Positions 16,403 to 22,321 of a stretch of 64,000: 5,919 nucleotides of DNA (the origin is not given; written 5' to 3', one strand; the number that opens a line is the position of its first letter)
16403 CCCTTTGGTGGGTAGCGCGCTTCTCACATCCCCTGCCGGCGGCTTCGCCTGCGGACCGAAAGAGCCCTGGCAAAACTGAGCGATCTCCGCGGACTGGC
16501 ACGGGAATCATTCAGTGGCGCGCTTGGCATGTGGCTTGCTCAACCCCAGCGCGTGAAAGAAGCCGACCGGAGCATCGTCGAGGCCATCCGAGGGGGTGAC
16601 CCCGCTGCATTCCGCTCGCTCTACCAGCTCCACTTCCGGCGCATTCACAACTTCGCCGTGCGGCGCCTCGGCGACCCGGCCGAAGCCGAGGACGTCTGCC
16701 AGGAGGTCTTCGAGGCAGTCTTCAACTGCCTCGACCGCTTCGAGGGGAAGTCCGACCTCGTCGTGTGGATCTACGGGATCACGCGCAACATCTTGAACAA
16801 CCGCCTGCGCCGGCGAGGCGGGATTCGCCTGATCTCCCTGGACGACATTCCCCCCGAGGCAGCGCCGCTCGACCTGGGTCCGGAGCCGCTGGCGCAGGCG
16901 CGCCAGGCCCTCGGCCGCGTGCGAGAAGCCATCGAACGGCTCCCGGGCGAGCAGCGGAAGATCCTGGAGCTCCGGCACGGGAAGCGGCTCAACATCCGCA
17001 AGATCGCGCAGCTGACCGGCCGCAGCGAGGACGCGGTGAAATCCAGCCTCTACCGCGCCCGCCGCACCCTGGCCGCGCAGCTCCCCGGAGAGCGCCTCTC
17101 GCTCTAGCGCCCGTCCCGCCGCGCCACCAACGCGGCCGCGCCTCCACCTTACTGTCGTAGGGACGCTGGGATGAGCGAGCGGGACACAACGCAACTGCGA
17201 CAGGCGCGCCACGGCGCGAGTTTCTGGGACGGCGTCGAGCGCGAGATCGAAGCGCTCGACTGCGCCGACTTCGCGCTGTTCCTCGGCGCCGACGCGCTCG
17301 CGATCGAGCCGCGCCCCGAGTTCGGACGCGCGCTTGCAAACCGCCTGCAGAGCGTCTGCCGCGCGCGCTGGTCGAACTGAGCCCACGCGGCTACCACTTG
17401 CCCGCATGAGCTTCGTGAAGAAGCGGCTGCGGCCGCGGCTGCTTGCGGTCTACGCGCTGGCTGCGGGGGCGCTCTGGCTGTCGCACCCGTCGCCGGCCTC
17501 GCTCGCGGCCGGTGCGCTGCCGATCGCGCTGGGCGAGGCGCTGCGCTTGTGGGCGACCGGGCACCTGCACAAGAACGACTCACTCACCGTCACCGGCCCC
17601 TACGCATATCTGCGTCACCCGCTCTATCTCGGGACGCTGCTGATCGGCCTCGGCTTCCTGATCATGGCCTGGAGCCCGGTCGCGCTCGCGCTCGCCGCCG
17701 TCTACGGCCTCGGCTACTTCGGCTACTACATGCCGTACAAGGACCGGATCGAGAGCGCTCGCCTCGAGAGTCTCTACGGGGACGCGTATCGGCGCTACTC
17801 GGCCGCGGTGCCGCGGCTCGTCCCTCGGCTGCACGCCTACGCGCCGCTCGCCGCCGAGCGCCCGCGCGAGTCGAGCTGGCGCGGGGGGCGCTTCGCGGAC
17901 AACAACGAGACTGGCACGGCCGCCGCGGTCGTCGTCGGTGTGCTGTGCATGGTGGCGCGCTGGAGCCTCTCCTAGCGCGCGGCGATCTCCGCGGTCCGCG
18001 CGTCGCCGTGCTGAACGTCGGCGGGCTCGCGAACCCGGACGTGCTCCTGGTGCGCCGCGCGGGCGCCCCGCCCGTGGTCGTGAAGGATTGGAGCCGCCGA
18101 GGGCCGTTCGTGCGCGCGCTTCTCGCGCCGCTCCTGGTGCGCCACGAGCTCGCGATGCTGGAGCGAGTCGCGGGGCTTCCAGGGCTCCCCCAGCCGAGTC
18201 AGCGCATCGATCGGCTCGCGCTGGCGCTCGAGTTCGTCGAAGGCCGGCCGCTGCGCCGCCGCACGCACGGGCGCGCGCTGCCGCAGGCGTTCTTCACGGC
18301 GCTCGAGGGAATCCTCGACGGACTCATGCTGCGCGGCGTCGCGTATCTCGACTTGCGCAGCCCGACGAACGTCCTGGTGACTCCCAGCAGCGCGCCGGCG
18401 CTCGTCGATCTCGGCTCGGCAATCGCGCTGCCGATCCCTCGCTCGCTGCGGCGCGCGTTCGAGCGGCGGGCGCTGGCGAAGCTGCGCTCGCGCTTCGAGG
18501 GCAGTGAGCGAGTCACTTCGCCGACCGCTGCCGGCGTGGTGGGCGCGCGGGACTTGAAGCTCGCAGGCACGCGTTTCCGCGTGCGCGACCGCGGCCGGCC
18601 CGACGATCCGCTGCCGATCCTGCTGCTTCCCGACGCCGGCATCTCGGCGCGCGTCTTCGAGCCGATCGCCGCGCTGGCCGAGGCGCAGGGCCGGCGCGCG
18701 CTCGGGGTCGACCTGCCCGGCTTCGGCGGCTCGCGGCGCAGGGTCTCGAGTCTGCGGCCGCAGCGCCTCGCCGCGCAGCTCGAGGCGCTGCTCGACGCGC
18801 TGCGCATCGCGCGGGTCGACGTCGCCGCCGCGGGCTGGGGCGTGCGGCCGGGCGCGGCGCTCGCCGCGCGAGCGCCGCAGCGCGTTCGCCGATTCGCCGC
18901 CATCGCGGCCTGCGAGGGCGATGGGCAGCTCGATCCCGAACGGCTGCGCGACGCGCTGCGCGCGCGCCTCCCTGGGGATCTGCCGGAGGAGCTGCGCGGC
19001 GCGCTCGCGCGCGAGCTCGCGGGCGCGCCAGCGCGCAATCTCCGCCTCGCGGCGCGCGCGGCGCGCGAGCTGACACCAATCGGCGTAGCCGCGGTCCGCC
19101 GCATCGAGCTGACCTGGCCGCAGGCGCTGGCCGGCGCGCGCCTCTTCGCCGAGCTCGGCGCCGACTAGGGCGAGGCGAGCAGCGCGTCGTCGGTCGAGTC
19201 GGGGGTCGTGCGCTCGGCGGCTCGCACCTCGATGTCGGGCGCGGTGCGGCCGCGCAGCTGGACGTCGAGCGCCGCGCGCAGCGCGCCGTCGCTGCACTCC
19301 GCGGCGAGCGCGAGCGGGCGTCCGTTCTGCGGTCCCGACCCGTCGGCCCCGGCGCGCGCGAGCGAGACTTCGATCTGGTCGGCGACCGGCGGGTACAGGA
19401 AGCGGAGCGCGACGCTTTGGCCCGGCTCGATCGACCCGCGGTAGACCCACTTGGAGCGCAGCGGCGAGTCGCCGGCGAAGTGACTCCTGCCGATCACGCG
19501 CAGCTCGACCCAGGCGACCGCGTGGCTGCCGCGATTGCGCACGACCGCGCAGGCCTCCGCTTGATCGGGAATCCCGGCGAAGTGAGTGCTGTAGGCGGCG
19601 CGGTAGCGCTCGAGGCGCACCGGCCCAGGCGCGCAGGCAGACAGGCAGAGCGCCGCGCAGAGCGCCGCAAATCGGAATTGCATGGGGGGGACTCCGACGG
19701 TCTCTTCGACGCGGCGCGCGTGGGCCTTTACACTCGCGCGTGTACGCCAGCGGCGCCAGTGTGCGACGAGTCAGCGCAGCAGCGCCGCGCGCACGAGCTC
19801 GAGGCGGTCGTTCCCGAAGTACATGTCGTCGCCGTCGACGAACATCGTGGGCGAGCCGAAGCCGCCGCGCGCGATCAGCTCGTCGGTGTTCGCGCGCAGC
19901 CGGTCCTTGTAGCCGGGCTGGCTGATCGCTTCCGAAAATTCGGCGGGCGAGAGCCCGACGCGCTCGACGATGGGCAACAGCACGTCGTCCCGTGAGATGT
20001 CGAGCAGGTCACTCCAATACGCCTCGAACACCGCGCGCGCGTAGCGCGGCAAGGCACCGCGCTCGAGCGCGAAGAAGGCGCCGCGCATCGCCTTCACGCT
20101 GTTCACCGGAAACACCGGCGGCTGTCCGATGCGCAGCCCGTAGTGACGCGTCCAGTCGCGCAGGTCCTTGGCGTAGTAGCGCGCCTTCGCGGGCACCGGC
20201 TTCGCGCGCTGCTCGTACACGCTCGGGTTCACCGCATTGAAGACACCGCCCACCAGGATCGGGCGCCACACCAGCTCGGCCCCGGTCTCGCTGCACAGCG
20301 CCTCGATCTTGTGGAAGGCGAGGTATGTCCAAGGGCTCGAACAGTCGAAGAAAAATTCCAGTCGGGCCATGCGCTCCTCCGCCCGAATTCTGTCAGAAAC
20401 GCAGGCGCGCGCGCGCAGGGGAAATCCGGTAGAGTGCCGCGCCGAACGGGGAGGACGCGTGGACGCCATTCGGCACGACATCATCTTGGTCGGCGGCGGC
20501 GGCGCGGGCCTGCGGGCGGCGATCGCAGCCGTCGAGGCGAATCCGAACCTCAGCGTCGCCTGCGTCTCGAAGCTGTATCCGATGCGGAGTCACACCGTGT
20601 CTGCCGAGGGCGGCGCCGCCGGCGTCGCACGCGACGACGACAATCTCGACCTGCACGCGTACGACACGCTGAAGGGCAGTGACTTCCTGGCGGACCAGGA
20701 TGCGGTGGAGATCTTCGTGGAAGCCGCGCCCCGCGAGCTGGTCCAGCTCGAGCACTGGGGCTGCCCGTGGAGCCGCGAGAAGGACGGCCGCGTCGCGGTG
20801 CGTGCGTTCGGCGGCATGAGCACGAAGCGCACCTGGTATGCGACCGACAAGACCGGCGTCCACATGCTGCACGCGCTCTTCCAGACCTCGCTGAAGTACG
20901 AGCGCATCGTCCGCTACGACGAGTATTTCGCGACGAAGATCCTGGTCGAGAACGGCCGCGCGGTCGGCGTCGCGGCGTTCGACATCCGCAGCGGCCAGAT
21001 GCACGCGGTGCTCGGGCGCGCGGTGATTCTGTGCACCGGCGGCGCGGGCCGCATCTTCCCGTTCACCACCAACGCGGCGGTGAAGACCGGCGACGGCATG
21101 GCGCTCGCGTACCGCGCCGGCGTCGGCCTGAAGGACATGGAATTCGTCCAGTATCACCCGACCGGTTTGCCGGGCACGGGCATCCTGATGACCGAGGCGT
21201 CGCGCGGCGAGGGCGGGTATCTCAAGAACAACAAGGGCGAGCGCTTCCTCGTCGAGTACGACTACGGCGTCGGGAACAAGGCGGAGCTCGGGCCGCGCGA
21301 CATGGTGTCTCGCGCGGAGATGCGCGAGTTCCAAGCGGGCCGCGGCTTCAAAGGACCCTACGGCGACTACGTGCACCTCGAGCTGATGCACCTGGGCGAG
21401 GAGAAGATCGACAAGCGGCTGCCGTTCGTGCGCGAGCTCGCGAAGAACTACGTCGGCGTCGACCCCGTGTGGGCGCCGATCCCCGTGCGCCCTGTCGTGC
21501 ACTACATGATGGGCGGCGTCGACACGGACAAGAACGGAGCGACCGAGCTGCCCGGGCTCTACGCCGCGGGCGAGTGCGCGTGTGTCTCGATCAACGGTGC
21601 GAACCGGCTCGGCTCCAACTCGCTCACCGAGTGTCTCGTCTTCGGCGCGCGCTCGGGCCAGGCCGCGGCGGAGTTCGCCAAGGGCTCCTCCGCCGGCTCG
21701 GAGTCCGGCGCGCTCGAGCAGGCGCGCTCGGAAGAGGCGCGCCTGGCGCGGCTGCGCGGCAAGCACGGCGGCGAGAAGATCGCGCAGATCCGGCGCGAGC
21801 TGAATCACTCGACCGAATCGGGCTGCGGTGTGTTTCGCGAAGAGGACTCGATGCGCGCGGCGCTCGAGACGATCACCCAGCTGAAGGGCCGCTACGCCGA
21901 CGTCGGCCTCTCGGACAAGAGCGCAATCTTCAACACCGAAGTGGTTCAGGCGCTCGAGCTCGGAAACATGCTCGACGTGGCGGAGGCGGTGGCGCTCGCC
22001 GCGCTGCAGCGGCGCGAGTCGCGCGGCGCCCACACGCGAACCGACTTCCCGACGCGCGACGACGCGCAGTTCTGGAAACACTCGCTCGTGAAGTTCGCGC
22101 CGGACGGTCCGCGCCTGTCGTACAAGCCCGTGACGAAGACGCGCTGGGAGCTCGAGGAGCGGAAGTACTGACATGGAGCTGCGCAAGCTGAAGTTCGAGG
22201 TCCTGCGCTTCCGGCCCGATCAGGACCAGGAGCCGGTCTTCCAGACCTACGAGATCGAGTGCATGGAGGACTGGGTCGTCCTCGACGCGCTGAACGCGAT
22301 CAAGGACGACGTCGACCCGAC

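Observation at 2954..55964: Iterated 9-bp palindrome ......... (often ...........) embedded in genes in all three reading frames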

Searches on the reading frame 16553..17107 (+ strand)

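Call 23: search_protein_families(library=pfam, proteins=[window:16553-17107:+])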
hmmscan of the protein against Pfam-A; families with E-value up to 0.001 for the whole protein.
window:16553-17107:+ (184 aa): 4 families
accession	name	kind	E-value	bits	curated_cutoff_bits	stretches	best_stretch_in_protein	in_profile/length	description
PF04542.20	Sigma70_r2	-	1e-15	57.7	24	1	23-89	1-69/71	Sigma-70 region 2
PF08281.18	Sigma70_r4_2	-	9.9e-13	48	25.7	1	122-173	3-54/54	Sigma-70, region 4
PF07638.17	Sigma70_ECF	-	1.4e-07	32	21.1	1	8-177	7-183/185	ECF sigma factor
PF04545.22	Sigma70_r4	-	2.4e-06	27.4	24.1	1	126-173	1-48/50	Sigma-70, region 4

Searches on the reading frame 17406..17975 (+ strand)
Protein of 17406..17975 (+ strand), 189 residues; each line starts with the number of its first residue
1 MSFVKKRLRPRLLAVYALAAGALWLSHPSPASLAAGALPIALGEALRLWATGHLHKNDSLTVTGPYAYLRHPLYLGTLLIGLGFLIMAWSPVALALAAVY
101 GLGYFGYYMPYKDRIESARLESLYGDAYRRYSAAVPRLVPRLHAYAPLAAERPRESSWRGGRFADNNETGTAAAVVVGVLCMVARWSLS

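Call 23: search_protein_families(library=pfam, proteins=[window:17406-17975:+])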
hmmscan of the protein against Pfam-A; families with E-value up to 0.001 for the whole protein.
window:17406-17975:+ (189 aa): 2 families
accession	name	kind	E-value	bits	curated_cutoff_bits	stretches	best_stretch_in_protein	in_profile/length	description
PF04191.18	PEMT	-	6.8e-08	33.3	25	1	50-106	30-88/105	Phospholipid methyltransferase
PF04140.19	ICMT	-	1.9e-06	28.6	24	1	48-100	22-77/95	Isoprenylcysteine carboxyl methyltransferase (ICMT) family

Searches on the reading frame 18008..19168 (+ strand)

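Call 23: search_protein_families(library=pfam, proteins=[window:18008-19168:+])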
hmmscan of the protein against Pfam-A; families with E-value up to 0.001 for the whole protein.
window:18008-19168:+ (386 aa): 1 family
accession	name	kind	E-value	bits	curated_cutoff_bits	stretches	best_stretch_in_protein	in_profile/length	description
PF00561.26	Abhydrolase_1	-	1.3e-09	38.6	25.8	1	213-322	12-118/245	alpha/beta hydrolase fold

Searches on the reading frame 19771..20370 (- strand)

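Call 24: search_protein_families(library=pfam, proteins=[window:19771-20370:-])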
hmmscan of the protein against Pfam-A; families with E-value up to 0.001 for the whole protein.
window:19771-20370:- (199 aa): 1 family
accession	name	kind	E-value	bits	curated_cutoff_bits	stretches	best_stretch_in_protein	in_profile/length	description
PF01323.26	DSBA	-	2e-41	142.3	25.6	1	4-197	2-190/191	DSBA-like thioredoxin domain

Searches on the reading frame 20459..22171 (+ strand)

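Call 24: search_protein_families(library=pfam, proteins=[window:20459-22171:+])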
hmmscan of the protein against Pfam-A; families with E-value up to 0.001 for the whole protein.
window:20459-22171:+ (570 aa): 4 families
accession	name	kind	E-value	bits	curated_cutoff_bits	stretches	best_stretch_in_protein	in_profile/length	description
PF00890.30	FAD_binding_2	-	5.1e-104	349.2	20.4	1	7-389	1-414/414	FAD binding domain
PF02910.25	Succ_DH_flav_C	-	4e-42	143.7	20.8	1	445-570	1-130/130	Fumarate reductase flavoprotein C-term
PF07992.20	Pyr_redox_2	-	2.2e-06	27.8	26.1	0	7-37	2-30/291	Pyridine nucleotide-disulphide oxidoreductase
PF03486.20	HI0933_like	-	5.8e-05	23.1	50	0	7-401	2-243/244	HI0933-like protein Rossmann domain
